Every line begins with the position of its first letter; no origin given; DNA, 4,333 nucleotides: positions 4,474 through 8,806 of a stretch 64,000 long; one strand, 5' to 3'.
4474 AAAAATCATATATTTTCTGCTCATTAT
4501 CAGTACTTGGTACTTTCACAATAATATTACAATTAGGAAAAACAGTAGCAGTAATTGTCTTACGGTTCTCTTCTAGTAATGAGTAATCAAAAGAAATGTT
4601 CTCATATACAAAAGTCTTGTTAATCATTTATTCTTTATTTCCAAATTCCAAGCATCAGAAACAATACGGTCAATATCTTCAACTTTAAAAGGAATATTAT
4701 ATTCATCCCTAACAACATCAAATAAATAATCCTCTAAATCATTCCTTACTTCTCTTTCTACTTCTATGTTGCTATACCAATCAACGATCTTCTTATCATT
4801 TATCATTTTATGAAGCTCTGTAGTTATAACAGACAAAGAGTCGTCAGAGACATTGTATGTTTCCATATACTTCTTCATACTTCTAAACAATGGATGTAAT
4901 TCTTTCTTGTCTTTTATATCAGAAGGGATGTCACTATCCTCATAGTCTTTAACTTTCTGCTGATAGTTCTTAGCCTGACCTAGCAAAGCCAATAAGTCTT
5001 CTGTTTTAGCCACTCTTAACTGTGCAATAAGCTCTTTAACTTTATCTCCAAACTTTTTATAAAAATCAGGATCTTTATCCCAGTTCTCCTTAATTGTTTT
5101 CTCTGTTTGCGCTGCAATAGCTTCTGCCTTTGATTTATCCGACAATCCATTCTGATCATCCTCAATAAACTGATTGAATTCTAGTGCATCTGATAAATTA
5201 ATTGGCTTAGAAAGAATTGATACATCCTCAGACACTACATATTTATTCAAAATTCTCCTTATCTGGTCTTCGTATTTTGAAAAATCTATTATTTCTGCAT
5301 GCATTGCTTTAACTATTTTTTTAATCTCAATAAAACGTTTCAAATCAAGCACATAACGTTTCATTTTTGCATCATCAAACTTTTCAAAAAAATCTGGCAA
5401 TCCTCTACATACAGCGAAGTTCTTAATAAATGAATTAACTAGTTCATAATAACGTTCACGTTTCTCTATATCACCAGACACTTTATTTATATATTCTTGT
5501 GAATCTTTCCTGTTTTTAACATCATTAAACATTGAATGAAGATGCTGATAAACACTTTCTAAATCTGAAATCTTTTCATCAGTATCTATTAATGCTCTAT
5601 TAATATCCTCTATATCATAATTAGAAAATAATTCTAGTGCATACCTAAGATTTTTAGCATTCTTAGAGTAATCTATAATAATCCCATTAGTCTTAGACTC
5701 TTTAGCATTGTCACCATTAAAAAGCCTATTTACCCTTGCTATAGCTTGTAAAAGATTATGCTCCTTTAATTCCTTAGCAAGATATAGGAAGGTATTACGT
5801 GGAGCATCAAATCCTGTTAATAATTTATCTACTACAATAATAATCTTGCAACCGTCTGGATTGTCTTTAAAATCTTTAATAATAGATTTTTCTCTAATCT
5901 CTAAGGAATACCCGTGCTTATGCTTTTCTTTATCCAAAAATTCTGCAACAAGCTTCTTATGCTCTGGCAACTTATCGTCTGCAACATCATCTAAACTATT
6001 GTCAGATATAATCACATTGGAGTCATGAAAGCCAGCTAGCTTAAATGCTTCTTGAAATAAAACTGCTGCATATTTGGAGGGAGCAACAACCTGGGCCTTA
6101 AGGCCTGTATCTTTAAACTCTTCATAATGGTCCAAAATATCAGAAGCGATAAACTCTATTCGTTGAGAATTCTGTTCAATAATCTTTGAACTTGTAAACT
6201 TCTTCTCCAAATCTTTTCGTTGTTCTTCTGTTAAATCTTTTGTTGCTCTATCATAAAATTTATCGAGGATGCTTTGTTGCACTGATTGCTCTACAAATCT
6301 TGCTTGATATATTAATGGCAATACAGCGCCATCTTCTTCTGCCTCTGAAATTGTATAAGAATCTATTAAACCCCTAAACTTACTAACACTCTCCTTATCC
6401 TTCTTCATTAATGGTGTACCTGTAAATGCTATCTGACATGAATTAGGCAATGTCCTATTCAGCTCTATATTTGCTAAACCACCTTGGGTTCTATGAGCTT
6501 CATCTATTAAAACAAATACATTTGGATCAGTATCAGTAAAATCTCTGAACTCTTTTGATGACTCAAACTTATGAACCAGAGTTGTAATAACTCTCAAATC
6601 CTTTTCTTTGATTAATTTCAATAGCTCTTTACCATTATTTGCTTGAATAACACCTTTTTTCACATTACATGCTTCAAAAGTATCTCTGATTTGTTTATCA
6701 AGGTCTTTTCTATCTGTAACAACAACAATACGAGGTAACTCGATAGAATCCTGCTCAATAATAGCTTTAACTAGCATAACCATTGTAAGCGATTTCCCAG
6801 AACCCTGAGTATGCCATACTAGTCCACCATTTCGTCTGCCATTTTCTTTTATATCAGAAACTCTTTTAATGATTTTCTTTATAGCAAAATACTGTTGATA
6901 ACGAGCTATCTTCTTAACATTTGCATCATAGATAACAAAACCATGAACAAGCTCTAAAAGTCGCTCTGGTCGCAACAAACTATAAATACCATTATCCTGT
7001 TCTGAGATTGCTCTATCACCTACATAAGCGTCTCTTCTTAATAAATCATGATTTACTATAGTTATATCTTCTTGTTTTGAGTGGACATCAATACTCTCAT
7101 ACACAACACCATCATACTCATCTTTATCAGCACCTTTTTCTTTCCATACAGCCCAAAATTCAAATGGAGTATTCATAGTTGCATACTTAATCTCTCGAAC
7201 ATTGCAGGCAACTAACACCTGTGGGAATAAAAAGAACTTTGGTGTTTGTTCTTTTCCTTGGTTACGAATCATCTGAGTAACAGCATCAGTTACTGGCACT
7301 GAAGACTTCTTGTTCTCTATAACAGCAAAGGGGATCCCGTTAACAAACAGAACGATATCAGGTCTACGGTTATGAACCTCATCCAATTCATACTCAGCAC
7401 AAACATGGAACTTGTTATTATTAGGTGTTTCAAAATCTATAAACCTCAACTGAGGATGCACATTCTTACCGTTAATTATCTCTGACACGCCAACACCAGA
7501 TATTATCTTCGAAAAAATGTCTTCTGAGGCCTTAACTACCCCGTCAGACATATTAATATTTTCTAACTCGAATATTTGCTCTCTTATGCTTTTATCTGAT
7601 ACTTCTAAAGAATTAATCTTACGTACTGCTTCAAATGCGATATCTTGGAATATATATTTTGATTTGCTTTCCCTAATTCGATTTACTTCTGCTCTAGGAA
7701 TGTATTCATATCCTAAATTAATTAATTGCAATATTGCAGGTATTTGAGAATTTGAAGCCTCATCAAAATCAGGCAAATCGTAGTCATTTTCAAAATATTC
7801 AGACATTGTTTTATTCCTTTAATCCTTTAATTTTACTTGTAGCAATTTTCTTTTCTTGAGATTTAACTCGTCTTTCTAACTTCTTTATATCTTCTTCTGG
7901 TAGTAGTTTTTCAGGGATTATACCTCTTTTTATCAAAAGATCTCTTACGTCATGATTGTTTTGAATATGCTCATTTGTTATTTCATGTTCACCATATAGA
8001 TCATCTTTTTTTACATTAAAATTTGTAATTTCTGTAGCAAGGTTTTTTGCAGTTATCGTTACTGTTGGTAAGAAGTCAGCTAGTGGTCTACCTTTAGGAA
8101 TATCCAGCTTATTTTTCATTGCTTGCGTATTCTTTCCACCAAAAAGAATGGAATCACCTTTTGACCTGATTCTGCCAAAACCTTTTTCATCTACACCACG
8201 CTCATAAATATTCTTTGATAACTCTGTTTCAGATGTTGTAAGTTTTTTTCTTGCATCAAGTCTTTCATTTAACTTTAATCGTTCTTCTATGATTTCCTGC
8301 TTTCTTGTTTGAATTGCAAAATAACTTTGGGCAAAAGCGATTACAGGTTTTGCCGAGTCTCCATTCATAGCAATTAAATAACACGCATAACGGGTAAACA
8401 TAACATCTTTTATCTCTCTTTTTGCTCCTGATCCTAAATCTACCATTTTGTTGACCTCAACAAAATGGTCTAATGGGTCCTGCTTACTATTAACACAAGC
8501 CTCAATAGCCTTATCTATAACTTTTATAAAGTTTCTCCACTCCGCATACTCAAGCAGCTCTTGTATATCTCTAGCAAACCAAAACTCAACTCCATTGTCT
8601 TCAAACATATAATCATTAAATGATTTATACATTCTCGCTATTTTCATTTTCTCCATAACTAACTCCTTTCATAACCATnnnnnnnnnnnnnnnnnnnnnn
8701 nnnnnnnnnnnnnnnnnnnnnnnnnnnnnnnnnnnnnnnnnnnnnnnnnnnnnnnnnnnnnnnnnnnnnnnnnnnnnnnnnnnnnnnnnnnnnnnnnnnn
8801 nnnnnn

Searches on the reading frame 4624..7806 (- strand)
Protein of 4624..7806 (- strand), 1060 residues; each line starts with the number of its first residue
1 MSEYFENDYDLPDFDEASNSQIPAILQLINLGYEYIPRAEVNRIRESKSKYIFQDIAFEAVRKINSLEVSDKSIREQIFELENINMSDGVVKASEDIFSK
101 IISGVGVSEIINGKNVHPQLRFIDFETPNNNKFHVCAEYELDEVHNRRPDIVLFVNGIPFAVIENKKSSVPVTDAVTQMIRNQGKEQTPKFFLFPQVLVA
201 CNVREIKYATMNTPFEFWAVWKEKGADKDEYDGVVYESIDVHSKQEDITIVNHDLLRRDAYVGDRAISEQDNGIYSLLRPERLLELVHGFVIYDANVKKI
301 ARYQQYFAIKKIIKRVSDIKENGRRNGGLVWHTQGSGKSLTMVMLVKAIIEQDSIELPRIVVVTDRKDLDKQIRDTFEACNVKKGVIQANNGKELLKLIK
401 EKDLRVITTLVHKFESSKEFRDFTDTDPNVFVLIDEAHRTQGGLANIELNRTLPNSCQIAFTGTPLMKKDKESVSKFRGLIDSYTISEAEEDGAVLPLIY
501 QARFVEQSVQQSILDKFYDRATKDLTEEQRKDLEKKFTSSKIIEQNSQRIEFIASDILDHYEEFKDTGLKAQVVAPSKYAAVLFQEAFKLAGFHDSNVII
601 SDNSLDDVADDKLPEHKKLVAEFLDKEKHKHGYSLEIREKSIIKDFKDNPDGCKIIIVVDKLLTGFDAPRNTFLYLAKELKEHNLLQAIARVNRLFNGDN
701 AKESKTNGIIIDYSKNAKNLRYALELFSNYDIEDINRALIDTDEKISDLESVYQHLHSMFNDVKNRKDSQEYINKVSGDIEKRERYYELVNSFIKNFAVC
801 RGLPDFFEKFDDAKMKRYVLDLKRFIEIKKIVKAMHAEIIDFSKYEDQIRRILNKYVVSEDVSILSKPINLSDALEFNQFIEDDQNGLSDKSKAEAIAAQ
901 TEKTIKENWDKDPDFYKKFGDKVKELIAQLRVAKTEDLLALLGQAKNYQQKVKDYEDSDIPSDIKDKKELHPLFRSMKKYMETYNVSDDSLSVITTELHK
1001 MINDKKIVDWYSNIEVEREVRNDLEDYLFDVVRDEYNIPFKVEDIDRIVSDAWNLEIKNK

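Call 20: search_protein_families(library=pfam, proteins=[window:4624-7806:-])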
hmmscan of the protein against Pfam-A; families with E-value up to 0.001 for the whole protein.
window:4624-7806:- (1060 aa): 6 families
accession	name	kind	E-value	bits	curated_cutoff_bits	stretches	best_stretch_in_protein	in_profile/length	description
PF18766.7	SWI2_SNF2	-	2.1e-73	247.1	26.7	1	304-530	1-220/221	SWI2/SNF2 ATPase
PF04313.20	HSDR_N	-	1.7e-33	116.6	25.1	1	15-216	3-197/198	Type I restriction enzyme R protein N terminus (HSDR_N)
PF04851.21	ResIII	-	1e-21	78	22.5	1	301-465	4-162/164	Type III restriction enzyme, res subunit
PF22679.2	T1R_D3-like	-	1.6e-19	71.3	27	1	559-714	17-157/158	Type I restriction enzyme subunit R domain 3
PF00176.29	SNF2-rel_dom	-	8.5e-06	25.5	24.9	1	323-473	15-171/290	SNF2-related domain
PF00270.35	DEAD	-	0.0005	20.3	26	0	334-443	23-132/167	DEAD/DEAH box helicase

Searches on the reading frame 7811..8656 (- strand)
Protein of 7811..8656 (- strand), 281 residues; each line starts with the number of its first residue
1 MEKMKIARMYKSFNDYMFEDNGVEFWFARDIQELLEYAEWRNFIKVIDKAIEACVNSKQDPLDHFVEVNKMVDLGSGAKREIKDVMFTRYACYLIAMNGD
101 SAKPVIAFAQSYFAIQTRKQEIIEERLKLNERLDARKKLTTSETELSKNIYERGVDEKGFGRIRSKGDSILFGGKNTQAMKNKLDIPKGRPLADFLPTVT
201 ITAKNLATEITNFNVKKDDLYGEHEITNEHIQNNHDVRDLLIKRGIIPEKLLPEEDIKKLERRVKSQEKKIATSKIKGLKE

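Call 20: search_protein_families(library=pfam, proteins=[window:7811-8656:-])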
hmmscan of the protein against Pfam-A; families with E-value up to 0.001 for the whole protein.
window:7811-8656:- (281 aa): 1 family
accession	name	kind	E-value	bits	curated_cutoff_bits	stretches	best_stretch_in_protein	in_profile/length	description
PF02498.22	Bro-N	-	6.8e-13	49.5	25.6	1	19-108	6-87/96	BRO family, N-terminal domain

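Call 77: search_protein_families(library=padloc, proteins=[window:7811-8656:-], max_evalue=0.001)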
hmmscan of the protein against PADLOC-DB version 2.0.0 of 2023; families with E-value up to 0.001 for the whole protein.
window:7811-8656:- (281 aa): 4 families
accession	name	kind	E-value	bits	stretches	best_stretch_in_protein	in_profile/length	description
PDLC04919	PDC-S13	-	7.5e-114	377.7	1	1-274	1-276/281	-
PDLC03083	Specificity_I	-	6.3e-47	158.1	1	15-266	9-268/717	Type I specificity subunit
PDLC04871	PDC-S05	-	2.2e-26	90.8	1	2-129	3-131/468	-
PDLC04918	PDC-S13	-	1.5e-19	68.9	2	19-76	19-77/214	-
